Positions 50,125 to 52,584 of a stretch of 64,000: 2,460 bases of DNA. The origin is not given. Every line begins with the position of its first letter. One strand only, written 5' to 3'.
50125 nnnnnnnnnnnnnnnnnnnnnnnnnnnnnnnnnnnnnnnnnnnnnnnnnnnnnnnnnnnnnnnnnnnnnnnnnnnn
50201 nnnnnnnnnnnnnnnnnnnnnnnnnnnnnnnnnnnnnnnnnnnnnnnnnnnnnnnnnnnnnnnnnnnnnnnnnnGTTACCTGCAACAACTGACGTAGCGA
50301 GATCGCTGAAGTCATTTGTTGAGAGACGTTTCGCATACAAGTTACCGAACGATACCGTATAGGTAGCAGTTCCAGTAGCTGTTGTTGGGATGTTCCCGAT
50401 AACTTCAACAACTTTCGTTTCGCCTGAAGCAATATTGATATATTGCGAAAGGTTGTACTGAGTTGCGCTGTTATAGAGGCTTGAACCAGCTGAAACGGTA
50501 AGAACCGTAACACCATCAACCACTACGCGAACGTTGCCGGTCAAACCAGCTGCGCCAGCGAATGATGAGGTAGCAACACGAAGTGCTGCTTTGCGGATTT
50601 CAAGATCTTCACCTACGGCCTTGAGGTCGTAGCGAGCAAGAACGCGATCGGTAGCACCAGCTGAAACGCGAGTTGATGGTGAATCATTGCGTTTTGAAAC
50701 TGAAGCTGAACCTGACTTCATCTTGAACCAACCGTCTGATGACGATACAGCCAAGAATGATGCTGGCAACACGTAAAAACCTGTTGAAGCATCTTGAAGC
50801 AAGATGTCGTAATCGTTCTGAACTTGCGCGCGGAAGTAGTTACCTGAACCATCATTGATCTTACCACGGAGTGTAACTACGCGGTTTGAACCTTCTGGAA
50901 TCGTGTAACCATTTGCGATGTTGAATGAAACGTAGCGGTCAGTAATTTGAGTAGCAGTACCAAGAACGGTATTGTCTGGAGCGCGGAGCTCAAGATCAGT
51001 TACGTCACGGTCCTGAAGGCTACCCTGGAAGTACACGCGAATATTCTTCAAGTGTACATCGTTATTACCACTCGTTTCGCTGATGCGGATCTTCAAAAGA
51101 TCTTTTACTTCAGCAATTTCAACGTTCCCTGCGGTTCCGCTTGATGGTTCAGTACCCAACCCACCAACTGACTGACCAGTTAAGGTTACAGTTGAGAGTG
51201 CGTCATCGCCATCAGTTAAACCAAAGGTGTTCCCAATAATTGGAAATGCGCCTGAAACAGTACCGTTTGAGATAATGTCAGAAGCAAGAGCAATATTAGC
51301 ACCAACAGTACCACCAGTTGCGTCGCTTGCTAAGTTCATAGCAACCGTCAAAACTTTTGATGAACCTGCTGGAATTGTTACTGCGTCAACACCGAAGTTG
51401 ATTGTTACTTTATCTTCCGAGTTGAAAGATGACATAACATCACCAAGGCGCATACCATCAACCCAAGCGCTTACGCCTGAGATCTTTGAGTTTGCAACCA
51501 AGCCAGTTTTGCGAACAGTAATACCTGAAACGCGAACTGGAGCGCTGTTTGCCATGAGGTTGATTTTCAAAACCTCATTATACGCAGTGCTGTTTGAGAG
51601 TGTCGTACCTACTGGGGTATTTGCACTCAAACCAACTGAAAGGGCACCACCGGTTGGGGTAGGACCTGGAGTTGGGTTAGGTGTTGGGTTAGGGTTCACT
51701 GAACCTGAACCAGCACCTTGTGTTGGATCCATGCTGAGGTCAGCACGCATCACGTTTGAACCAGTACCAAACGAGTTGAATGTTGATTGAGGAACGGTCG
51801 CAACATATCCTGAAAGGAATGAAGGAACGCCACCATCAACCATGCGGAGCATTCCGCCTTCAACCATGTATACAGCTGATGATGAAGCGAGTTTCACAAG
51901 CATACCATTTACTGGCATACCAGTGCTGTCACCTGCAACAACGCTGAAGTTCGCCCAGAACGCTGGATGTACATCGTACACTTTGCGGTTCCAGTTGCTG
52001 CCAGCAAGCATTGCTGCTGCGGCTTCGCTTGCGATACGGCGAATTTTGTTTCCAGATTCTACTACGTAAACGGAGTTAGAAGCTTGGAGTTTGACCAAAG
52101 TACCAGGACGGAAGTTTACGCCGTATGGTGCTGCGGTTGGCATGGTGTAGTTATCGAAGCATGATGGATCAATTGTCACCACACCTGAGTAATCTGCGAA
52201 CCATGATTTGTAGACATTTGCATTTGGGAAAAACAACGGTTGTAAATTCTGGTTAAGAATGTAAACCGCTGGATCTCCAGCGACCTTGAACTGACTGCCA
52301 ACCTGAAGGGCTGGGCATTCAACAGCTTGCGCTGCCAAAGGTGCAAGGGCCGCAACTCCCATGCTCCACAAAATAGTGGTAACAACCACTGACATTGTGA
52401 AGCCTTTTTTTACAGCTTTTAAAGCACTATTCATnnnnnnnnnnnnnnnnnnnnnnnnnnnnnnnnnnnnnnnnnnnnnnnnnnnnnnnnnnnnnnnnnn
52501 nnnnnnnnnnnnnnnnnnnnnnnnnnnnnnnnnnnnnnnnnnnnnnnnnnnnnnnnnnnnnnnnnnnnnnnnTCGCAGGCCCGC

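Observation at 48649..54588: ECF sigma / DUF5667 anti-sigma pair directly upstream of a monocistronic giant surface protein gene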

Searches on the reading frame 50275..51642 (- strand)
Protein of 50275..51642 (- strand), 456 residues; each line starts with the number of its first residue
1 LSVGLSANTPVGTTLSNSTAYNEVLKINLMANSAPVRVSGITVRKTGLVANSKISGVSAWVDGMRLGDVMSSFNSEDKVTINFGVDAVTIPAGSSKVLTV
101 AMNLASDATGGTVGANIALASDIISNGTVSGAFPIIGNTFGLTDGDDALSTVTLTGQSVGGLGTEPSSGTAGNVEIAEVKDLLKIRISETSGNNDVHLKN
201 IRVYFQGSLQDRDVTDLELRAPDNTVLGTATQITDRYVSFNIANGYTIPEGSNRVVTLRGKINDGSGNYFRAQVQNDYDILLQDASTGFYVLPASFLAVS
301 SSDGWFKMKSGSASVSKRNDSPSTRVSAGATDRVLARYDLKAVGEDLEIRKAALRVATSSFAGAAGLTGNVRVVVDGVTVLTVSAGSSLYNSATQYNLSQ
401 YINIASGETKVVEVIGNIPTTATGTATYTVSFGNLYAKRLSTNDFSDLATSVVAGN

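Call 104: predict_structure(alignment_id=A12)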
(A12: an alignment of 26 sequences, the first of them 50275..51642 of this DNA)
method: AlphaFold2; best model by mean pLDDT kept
length: 456 residues; sequences in the alignment: 26
mean_pLDDT: 90.4   pTM: 0.78
mean pLDDT of the five models: 90.4, 89.6, 89.2, 89.2, 88.6
residues with pLDDT >= 90: 304; 70-90: 140; 50-70: 11; < 50: 1
segments of 3 or more residues with pLDDT < 50: none
pLDDT, mean of each block of 10 residues (from residue 1): 81 83 93 95 94 92 85 91 90 95 89 94 94 91 85 93 92 91 96 94 95 96 96 92 93 97 91 92 92 88 89 92 88 95 91 85 71 95 85 89 93 94 85 92 78 84
secondary structure, 60 per line:
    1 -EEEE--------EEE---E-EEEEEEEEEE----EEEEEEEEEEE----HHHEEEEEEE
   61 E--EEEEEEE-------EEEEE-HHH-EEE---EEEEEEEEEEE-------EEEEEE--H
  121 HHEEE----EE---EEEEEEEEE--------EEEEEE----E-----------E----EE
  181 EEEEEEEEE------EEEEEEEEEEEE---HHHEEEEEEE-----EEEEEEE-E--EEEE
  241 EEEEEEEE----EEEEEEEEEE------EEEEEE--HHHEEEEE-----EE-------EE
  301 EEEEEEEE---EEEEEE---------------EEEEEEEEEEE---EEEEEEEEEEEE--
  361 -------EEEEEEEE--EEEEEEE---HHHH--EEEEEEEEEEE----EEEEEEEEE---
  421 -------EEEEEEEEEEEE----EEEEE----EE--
elements in order: E2-5 E14-16 E22-31 E36-46 E54-61 E64-70 E78-82 E88-90 E94-104 E112-117 E123-125 E135-143 E152-157 E179-189 E196-207 E214-220 E226-232 E237-248 E253-262 E269-274 E280-284 E299-308 E312-317 E333-343 E347-358 E368-375 E378-384 H388-391 E394-404 E409-417 E428-439 E444-448

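Call 106: fold_search(model_id=the predicted structure, library=pdb)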
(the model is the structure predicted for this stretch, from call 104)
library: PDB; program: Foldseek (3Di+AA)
matches with E <= 10: 1574; with E <= 0.001: 41
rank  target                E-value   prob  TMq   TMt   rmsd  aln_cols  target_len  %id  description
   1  3fcs_A                7.4e-08  1.00  0.30  0.18  14.1       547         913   11  Structure of complete ectodomain of integrin aIIBb3 (released 2009-01-20)
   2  6e3f                  7.8e-08  1.00  0.22  0.21  19.3       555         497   10  The structure of the C-terminal domains (C123) of Streptococcus intermedius antigen I/II (Pas) (released 2019-07-17)
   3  8t2v_A                2.0e-07  1.00  0.33  0.19  13.9       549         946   10  Cryo-EM Structures of Full-length Integrin alphaIIbbeta3 in Native Lipids (released 2023-07-26)
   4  3fcs_C                3.9e-07  1.00  0.29  0.18  14.2       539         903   10  Structure of complete ectodomain of integrin aIIBb3 (released 2009-01-20)
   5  7l0o_B                5.4e-07  1.00  0.21  0.20  19.9       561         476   10  Streptococcus gordonii C123 Domain(s)-Structural and Functional Analysis (released 2021-09-08)
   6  8beg_B                9.5e-07  1.00  0.22  0.18  19.4       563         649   11  Structure of Ig-like domains from PrgB (released 2022-11-30)
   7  8gcd_A                1.3e-06  1.00  0.35  0.20  13.8       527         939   11  Full length Integrin AlphaIIbBeta3 in inactive state (released 2024-03-06)
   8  6avu_A                1.3e-06  1.00  0.30  0.17  18.7       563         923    9  Human alpha-V beta-3 Integrin (open conformation) in complex with the therapeutic antibody LM609 (released 2017-11-01)
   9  3qe5_A                1.7e-06  0.99  0.19  0.18  20.8       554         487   10  Complete structure of Streptococcus mutans Antigen I/II carboxy-terminus (released 2011-04-20)
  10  3lso_A                2.8e-06  0.98  0.15  0.15  21.5       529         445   11  Crystal structure of Putative membrane anchored protein from Corynebacterium diphtheriae (released 2010-02-23)
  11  4nen_A                3.4e-06  1.00  0.28  0.15  14.4       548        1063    8  An internal ligand-bound, metastable state of a leukocyte integrin, aXb2 (released 2014-01-15)
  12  6bqm                  6.0e-06  0.98  0.15  0.15  22.8       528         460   10  Secreted serine protease VesC from Vibrio cholerae (released 2018-11-28)
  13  7sqc_F0               8.3e-06  1.00  0.26  0.34  13.7       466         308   11  Ciliary C1 central pair apparatus isolated from Chlamydomonas reinhardtii (released 2022-04-13)
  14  8beg_A                1.2e-05  1.00  0.22  0.17  20.2       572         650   12  Structure of Ig-like domains from PrgB (released 2022-11-30)
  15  4ofq_A                1.3e-05  0.99  0.14  0.18  19.4       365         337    9  Structure of the C-terminal domain of the Streptococcus pyogenes antigen I/II-family protein AspA (released 2014-03-12)
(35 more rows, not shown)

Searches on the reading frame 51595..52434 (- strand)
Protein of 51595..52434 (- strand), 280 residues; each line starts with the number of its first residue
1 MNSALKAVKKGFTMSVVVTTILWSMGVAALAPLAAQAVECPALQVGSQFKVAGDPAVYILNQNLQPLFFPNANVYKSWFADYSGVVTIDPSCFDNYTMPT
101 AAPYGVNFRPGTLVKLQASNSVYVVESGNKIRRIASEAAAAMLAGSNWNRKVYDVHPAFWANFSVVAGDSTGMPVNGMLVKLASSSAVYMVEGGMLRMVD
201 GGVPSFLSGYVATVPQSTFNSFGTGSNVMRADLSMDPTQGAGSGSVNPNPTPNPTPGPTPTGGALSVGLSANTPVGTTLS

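Call 71: predict_structure(alignment_id=A8)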
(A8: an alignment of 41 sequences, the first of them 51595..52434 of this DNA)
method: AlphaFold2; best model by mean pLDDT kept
length: 280 residues; sequences in the alignment: 41
mean_pLDDT: 84.9   pTM: 0.72
mean pLDDT of the five models: 84.9, 83.7, 82.9, 81.6, 81.5
residues with pLDDT >= 90: 195; 70-90: 17; 50-70: 46; < 50: 22
segments of 3 or more residues with pLDDT < 50: 245-258, 278-280
pLDDT, mean of each block of 10 residues (from residue 1): 59 71 61 67 96 97 96 97 97 95 95 97 97 97 95 96 95 96 98 97 95 96 97 89 50 47 52 52
secondary structure, 60 per line:
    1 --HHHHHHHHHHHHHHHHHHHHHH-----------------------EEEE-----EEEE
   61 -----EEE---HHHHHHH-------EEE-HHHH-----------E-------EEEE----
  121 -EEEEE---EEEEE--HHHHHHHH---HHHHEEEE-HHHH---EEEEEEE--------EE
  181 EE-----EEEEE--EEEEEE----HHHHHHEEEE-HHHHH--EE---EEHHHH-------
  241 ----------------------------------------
elements in order: H3-24 E48-51 E57-60 E66-68 H72-78 E86-88 H90-93 E113-116 E122-126 E130-134 H137-144 H148-151 E152-155 H157-160 E164-170 E179-182 E188-192 E195-200 H205-210 E211-214 H216-220 H230-233

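Call 75: fold_search(model_id=the predicted structure, library=pdb)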
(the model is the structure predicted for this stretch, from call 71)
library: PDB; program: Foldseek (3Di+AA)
matches with E <= 10: 280; with E <= 0.001: 9
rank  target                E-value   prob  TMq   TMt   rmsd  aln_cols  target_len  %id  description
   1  7nps_B1               5.2e-05  0.98  0.19  0.14  24.1       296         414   12  Structure of the periplasmic assembly from the ESX-5 inner membrane complex, C1 model (released 2021-05-26)
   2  4kk7                  2.3e-04  0.96  0.20  0.15  22.6       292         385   11  Structure of EccB1 from the type VII (ESX-1) secretion system of Mycobacterium tuberculosis. (released 2013-06-19)
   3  7np7_B1               2.7e-04  0.96  0.19  0.12  23.5       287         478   11  Structure of an intact ESX-5 inner membrane complex, Composite C1 model (released 2021-06-02)
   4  5ebd                  3.9e-04  0.95  0.20  0.16  24.4       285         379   12  Crystal structure of EccB1 of Mycobacterium tuberculosis in spacegroup P21 (state IV) (released 2016-02-17)
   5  5ebc                  3.9e-04  0.91  0.19  0.15  23.4       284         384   12  Crystal structure of EccB1 of Mycobacterium tuberculosis in spacegroup P21 (state III) (released 2016-02-17)
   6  3x3n                  4.4e-04  0.92  0.17  0.14  21.9       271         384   11  Crystal structure of EccB1 of Mycobacterium tuberculosis in spacegroup P21 (released 2015-12-09)
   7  7nps_B4               4.4e-04  0.92  0.18  0.14  23.9       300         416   13  Structure of the periplasmic assembly from the ESX-5 inner membrane complex, C1 model (released 2021-05-26)
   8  7np7_B4               4.7e-04  0.89  0.16  0.11  25.7       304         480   10  Structure of an intact ESX-5 inner membrane complex, Composite C1 model (released 2021-06-02)
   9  3x3m                  5.2e-04  0.92  0.20  0.15  22.5       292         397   11  Crystal structure of EccB1 of Mycobacterium tuberculosis in spacegroup P212121 (released 2015-12-09)
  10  5cyu                  1.4e-03  0.90  0.20  0.16  22.8       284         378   11  Structure of the soluble domain of EccB1 from the Mycobacterium smegmatis ESX-1 secretion system. (released 2015-08-12)
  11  9ya3_J                1.4e-01  0.06  0.10  0.12  16.7       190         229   11  Cryo-EM structure of the apical region of subpellicular microtubule (SPMT) from Toxoplasma gondii (8-nm repeat) (released 2025-12-03)
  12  6sgy_A                1.5e-01  0.16  0.18  0.14  21.9       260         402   11  Structure of EccB3 dimer from the ESX-3 core complex (released 2019-10-09)
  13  3oyo_A                1.9e-01  0.08  0.11  0.13  16.6       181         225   13  Crystal structure of hemopexin fold protein CP4 from cow pea (released 2011-02-09)
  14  6ix1_B                3.1e-01  0.08  0.09  0.11  13.7       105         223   10  Structure of 2S albumin seed protein from Dolichos (released 2019-12-11)
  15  3c7x                  4.2e-01  0.08  0.10  0.13  14.0       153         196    8  Hemopexin-like domain of matrix metalloproteinase 14 (released 2009-02-10)
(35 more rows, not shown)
